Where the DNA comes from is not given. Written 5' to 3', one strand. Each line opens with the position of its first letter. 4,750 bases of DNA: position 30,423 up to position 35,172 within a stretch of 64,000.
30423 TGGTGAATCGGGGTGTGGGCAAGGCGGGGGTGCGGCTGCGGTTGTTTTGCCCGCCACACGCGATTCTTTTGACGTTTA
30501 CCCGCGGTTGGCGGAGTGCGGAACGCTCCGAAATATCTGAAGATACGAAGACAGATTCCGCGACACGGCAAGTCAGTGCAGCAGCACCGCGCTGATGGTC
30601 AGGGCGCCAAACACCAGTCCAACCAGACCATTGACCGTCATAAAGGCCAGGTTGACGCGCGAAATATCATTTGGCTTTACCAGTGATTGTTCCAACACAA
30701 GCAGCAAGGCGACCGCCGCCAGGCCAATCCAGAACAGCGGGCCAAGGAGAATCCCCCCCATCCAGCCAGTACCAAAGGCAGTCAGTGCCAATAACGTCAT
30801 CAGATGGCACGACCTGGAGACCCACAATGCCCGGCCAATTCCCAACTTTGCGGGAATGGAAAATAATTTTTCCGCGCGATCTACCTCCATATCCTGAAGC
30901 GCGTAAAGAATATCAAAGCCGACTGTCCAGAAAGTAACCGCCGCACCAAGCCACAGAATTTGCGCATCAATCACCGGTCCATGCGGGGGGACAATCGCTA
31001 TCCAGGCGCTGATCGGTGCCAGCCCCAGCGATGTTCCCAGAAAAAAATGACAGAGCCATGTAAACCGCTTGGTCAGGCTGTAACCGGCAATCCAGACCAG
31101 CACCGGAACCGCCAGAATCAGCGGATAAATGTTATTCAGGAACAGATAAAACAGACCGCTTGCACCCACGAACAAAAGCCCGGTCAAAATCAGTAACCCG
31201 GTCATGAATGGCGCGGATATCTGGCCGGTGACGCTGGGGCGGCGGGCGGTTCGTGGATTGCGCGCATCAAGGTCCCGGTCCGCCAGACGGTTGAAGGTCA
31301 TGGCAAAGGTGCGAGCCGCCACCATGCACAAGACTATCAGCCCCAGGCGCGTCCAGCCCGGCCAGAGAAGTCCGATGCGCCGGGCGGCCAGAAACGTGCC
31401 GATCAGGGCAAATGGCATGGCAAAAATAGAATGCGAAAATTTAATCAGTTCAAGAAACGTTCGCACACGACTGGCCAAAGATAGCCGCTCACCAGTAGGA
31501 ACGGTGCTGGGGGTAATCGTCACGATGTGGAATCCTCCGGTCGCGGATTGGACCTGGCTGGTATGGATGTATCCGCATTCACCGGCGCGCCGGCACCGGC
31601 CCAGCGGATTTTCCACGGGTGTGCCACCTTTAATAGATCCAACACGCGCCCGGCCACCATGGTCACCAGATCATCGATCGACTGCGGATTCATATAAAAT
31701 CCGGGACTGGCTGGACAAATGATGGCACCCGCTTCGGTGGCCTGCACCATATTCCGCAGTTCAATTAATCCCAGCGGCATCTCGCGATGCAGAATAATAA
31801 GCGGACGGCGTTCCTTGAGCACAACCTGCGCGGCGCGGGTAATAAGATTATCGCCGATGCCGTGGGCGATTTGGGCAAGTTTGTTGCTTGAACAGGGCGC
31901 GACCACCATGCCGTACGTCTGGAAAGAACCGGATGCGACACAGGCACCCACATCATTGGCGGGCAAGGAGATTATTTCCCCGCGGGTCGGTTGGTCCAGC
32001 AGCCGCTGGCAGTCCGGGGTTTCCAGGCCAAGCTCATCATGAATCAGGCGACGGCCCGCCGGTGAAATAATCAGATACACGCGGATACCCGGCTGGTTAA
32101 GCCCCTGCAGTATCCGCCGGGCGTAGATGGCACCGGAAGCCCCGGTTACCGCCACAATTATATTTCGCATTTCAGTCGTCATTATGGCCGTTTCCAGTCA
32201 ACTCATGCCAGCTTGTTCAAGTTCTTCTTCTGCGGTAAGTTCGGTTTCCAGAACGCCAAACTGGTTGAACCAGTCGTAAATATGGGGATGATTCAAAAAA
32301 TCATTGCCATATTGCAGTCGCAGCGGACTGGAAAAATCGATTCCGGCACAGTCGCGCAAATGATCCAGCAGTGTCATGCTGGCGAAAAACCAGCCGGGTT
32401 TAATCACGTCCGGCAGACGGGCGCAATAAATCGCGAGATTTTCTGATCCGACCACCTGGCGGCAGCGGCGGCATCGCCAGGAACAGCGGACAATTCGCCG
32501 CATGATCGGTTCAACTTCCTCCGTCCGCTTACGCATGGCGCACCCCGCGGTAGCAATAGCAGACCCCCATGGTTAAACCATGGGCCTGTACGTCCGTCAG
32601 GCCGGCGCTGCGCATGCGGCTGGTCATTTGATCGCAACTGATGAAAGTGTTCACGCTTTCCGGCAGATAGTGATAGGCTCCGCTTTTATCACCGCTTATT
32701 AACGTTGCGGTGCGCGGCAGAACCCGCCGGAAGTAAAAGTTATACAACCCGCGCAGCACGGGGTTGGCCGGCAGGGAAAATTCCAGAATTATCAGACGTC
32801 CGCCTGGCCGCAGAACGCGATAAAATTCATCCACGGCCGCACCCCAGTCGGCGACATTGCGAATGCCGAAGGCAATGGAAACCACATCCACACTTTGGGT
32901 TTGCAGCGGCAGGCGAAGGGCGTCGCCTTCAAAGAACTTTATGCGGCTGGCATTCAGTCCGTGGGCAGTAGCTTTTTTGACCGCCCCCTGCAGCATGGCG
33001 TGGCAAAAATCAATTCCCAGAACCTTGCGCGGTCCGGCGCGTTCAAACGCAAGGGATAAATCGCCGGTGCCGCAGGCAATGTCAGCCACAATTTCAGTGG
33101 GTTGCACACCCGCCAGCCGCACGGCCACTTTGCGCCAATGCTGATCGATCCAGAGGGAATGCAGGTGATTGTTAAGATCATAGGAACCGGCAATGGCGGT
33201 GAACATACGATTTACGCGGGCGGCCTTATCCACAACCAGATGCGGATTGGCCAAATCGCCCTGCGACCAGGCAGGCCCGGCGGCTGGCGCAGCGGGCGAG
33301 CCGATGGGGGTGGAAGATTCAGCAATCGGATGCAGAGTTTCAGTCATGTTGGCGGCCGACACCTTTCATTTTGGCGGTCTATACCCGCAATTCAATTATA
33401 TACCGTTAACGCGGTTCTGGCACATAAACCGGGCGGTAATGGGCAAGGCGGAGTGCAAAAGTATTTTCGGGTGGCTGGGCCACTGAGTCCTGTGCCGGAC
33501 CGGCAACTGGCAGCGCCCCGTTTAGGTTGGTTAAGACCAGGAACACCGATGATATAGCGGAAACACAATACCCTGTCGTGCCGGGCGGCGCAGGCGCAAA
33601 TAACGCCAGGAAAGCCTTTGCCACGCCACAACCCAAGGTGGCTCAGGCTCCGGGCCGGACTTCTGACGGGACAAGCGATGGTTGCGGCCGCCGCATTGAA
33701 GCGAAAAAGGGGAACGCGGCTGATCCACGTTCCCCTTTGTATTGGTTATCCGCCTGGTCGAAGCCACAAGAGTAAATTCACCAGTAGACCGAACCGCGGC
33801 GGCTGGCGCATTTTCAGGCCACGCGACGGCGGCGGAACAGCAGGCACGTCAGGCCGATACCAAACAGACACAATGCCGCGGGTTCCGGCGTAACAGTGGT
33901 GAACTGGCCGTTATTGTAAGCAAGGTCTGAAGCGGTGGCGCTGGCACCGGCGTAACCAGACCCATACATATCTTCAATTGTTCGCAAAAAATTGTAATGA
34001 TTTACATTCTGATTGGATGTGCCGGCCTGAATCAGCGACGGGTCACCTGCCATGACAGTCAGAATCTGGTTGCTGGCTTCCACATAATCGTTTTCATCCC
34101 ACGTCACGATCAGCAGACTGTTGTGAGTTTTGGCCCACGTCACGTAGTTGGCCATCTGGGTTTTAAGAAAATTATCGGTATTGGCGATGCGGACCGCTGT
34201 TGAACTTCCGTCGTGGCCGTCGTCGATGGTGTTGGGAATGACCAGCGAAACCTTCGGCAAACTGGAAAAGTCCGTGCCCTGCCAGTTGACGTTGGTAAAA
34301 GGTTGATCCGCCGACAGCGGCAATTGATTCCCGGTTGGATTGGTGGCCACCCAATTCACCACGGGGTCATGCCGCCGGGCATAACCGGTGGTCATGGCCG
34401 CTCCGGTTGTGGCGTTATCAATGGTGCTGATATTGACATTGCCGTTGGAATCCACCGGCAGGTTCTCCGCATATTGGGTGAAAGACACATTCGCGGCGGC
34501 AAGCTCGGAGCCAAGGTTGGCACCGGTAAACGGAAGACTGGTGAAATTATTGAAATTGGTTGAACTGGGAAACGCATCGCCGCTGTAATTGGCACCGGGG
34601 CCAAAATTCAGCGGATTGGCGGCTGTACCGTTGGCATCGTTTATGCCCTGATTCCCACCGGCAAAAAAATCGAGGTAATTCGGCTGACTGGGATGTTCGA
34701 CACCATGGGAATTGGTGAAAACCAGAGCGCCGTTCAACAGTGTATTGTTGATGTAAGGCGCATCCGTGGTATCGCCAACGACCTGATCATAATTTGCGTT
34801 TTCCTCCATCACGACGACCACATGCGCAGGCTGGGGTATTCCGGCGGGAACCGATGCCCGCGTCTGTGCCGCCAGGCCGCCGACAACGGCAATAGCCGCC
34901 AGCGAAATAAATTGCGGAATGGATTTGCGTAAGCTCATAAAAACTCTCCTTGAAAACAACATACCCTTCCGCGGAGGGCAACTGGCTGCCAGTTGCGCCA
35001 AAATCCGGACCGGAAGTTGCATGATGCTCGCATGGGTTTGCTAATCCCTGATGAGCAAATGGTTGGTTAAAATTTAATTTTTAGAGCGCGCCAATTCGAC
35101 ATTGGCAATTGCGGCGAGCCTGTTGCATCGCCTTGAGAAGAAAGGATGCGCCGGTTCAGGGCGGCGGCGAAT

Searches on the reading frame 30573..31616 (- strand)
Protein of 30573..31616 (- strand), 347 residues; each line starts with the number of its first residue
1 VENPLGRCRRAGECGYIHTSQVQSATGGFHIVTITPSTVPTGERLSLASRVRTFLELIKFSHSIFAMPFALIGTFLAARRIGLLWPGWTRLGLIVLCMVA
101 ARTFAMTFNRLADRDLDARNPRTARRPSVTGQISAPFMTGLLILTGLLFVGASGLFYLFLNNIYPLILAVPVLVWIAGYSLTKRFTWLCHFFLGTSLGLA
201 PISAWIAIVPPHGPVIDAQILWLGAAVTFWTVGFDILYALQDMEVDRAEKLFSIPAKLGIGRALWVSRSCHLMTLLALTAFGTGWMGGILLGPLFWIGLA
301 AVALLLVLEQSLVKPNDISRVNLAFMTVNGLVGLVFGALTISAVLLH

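Call 42: search_protein_families(library=pfam, proteins=[window:30573-31616:-], max_evalue=0.001)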
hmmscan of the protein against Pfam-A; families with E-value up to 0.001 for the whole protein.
window:30573-31616:- (347 aa): 1 family
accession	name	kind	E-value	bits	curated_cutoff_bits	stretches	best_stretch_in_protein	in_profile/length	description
PF01040.23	UbiA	-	2.4e-41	142.1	34.2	1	67-329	2-248/250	UbiA prenyltransferase family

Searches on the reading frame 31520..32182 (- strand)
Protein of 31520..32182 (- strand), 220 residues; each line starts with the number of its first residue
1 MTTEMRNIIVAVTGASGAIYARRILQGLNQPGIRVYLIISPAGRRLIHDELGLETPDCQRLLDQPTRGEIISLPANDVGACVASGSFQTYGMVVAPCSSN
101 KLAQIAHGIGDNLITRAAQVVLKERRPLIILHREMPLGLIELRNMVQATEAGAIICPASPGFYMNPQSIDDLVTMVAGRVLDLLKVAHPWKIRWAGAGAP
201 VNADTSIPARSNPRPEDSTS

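Call 42: search_protein_families(library=pfam, proteins=[window:31520-32182:-], max_evalue=0.001)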
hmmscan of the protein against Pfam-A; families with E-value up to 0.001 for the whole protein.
window:31520-32182:- (220 aa): 1 family
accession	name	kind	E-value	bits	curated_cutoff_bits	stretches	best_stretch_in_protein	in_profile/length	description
PF02441.25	Flavoprotein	-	2.5e-44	151.2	22.7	1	7-184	2-162/162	Flavoprotein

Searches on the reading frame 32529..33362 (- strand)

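Call 42: search_protein_families(library=pfam, proteins=[window:32529-33362:-], max_evalue=0.001)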
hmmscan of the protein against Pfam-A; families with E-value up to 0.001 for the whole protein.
window:32529-33362:- (277 aa): 9 families
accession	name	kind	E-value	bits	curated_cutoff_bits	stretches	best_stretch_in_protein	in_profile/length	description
PF01209.24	Ubie_methyltran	-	2.5e-52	178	20.1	1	46-274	5-232/233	ubiE/COQ5 methyltransferase family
PF13649.12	Methyltransf_25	-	7.1e-21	75.2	27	1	92-188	1-97/97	Methyltransferase domain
PF08241.18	Methyltransf_11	-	2.7e-20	73.3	21.2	1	94-192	2-95/95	Methyltransferase domain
PF13847.12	Methyltransf_31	-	2e-15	57.2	27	1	91-196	6-113/145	Methyltransferase domain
PF08242.18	Methyltransf_12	-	3.9e-12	47.2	30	1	94-190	2-98/98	Methyltransferase domain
PF13489.12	Methyltransf_23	-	8.1e-09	35.9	27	1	89-259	23-163/164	Methyltransferase domain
PF05148.21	Methyltransf_8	-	1.5e-05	25.4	27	1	132-195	97-159/219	Hypothetical methyltransferase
PF01170.24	UPF0020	-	3.9e-05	23.9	22.3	0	82-161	22-125/197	RMKL-like, methyltransferase domain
PF06325.19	PrmA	-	0.00061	19.8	22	1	86-190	159-256/296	Ribosomal protein L11 methyltransferase (PrmA)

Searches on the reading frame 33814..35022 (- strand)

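Call 42: search_protein_families(library=pfam, proteins=[window:33814-35022:-], max_evalue=0.001)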
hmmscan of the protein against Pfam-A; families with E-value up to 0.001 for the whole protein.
window:33814-35022:- (402 aa): 2 families
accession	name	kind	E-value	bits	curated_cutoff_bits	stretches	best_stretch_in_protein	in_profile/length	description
PF04185.19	Phosphoesterase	-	6.5e-24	85.2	23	1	88-325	107-326/356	Phosphoesterase family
PF07589.16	PEP-CTERM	-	6e-05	23.4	20.7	1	378-399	2-24/24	PEP-CTERM motif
